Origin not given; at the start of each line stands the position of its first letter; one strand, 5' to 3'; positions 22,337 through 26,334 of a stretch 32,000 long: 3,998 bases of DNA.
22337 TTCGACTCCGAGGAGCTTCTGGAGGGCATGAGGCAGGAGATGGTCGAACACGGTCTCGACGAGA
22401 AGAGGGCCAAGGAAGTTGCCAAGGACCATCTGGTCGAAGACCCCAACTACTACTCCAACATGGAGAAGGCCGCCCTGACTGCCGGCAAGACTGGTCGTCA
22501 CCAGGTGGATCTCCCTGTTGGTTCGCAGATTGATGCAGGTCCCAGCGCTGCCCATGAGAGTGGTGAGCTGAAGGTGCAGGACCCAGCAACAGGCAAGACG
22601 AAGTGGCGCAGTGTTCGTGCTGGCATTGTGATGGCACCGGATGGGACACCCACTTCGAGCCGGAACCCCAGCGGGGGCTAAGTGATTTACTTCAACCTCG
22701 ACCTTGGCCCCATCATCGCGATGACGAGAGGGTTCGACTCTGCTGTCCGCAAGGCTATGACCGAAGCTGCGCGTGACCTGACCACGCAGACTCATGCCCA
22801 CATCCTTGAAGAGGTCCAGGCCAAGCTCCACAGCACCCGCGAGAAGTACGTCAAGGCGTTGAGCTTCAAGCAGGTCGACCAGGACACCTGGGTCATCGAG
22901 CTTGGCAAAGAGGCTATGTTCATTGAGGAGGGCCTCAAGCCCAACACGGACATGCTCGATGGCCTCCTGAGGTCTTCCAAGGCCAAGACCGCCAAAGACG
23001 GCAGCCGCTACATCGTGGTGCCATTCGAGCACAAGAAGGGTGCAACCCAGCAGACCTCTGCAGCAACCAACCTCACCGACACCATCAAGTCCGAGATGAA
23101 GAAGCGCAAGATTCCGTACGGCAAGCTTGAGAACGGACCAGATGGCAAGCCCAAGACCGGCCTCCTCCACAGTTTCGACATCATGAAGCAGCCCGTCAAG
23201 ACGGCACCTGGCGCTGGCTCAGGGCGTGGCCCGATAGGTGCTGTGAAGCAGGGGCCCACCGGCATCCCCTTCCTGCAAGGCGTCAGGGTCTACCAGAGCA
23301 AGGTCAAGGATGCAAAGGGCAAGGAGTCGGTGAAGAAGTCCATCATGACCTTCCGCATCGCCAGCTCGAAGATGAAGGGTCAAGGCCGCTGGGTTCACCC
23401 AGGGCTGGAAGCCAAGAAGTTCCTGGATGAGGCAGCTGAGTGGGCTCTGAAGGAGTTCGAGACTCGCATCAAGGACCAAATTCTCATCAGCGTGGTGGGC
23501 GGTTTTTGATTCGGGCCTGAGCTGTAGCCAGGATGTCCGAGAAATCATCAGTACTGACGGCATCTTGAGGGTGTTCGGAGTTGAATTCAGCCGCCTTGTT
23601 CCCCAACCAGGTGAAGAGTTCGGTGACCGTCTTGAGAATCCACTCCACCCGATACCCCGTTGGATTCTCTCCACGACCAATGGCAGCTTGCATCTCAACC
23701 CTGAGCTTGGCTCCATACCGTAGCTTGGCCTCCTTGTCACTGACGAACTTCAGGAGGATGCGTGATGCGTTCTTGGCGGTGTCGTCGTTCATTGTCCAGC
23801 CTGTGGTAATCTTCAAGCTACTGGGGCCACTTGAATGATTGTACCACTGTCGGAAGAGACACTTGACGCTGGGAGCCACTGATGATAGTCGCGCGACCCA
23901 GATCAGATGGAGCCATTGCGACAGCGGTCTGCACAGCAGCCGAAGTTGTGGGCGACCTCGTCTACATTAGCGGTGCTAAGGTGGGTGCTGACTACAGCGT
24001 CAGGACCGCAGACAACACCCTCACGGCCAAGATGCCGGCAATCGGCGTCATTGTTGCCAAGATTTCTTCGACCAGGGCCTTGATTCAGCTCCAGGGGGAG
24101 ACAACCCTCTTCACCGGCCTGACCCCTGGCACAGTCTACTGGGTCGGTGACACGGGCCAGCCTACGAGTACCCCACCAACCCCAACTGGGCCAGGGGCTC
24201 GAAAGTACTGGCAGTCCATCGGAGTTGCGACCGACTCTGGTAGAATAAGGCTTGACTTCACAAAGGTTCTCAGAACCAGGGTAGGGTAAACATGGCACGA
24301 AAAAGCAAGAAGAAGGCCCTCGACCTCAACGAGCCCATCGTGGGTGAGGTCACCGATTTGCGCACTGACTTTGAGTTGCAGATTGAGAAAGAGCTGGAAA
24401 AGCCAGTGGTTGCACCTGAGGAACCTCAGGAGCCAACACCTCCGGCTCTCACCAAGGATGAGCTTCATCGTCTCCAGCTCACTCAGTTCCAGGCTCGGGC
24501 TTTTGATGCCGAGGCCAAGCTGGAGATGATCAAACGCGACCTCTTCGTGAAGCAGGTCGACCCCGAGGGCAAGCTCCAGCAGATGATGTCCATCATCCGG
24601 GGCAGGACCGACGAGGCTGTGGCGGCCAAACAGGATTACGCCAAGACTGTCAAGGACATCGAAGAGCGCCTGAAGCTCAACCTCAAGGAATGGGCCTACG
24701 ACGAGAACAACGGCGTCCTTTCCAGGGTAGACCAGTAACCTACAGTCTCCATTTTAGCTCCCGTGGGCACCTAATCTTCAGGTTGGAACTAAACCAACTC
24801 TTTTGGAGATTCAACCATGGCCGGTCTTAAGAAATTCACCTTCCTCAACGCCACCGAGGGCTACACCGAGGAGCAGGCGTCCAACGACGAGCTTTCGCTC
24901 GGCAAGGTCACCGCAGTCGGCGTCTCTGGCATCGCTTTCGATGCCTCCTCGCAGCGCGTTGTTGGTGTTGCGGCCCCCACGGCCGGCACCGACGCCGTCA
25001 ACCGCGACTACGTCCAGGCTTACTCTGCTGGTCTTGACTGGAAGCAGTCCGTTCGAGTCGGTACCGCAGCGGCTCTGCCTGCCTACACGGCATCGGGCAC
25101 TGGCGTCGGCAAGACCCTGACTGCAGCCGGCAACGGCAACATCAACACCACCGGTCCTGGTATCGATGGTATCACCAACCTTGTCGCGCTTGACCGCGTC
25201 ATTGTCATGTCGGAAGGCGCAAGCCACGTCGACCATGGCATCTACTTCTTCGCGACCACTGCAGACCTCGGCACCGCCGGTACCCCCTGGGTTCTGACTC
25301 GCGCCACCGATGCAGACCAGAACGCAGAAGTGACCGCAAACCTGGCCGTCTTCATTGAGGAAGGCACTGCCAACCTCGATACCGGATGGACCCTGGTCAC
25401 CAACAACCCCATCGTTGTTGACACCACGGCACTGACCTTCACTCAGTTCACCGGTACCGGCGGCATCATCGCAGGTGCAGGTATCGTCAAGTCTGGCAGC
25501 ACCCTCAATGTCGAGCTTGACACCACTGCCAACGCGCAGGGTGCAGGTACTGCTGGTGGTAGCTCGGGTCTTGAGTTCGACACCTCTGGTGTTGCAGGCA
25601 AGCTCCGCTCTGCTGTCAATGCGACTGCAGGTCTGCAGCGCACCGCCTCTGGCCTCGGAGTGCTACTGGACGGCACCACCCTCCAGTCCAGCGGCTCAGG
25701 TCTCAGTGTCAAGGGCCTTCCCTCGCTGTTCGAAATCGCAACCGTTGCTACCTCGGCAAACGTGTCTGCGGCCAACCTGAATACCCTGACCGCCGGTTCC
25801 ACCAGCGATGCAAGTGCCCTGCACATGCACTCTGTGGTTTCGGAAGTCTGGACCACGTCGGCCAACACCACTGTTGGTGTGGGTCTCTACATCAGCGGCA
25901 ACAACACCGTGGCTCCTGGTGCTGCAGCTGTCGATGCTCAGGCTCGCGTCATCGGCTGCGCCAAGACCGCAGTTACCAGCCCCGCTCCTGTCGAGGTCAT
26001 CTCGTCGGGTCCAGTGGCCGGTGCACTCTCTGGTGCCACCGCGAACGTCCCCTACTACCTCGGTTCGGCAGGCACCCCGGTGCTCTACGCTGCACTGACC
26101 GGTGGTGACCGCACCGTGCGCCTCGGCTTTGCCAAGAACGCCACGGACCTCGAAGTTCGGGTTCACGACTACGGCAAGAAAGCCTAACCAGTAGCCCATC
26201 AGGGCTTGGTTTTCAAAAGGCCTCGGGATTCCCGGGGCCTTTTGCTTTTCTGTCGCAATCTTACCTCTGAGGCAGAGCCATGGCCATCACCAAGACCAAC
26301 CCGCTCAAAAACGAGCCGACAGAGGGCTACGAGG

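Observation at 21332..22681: Phage protein with a minimal GGDEF/Cas10-palm (mCpol-like) cyclase domain and no recognisable sensor or effector partner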

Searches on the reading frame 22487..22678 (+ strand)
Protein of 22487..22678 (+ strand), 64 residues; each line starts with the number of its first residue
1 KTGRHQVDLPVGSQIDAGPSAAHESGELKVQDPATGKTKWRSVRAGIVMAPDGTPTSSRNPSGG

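Call 89: search_solved_structures(query=A9, max_evalue=10, show_alignments=2)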
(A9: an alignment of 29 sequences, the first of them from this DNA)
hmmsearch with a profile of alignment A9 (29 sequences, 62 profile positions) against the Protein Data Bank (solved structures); distinct sequences matched with E-value up to 10: 0.

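Call 90: search_protein_families(library=phrogs, alignment_id=A9, max_evalue=1)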
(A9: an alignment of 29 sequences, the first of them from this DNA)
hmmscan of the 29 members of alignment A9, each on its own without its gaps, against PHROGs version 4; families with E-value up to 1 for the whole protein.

A. member 1, seq(64 aa): 0 families

B. families by the number of members that match (of 29 scanned): 14 families
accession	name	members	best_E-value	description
phrog_37677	-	1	0.0067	-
phrog_38395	-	1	0.016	-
phrog_27472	-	1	0.12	-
phrog_33304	-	1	0.14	-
phrog_11392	-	1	0.14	-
phrog_19293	-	1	0.17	virion structural protein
phrog_15245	-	1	0.19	-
phrog_18964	-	1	0.2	-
phrog_18896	-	1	0.22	-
phrog_25769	-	1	0.22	-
phrog_9879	-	1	0.3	-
phrog_27046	-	1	0.35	-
phrog_14524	-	1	0.36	-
phrog_3731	-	1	0.38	-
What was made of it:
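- Tried and rejected: A tail profile found nothing in PDB or PHROGs (calls 89, 90).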

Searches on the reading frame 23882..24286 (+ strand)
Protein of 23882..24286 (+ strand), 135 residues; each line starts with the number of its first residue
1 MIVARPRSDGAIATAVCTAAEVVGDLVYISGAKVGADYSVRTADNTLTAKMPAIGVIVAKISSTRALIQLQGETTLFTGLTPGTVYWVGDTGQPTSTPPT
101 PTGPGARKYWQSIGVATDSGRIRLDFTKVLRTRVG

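Call 4: search_protein_families(library=phrogs, proteins=[window:23882-24286:+], max_evalue=0.1)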
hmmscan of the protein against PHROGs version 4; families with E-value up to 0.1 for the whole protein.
window:23882-24286:+ (135 aa): 2 families
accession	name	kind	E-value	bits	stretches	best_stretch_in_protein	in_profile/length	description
phrog_4368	-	unknown function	9.4e-07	28.2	1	13-128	125-234/840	-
phrog_12121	-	unknown function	0.048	14.7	0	9-65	17-71/165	-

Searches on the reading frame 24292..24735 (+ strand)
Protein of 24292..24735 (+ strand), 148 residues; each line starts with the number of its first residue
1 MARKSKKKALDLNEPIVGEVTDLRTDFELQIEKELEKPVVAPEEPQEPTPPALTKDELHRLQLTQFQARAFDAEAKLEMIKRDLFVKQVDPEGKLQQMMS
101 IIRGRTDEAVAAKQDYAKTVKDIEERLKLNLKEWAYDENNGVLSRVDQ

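Call 4: search_protein_families(library=phrogs, proteins=[window:24292-24735:+], max_evalue=0.1)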
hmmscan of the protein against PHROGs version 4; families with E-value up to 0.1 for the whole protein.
window:24292-24735:+ (148 aa): 1 family
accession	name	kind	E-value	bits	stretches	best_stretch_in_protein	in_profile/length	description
phrog_1216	-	head and packaging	0.078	12.5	1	32-128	586-686/714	portal protein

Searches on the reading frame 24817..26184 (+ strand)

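Call 4: search_protein_families(library=phrogs, proteins=[window:24817-26184:+], max_evalue=0.1)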
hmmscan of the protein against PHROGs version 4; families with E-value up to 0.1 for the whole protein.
window:24817-26184:+ (456 aa): 7 families
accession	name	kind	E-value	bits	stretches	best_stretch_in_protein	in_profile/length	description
phrog_8745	-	tail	1.6e-20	73.1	1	45-232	622-810/1803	tail fiber protein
phrog_30390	-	unknown function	1.8e-18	67.4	2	92-291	527-719/766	-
phrog_2647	-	head and packaging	5.4e-17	62.9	1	42-246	80-259/336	head decoration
phrog_11518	-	tail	1.3e-16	61.1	1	102-220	170-271/812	tail fiber protein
phrog_27782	-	unknown function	5e-14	52.9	1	39-259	128-306/644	-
phrog_16867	-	unknown function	8.9e-11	42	1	102-220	79-186/631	-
phrog_14570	-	unknown function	3.8e-09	36.8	1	115-295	187-362/540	-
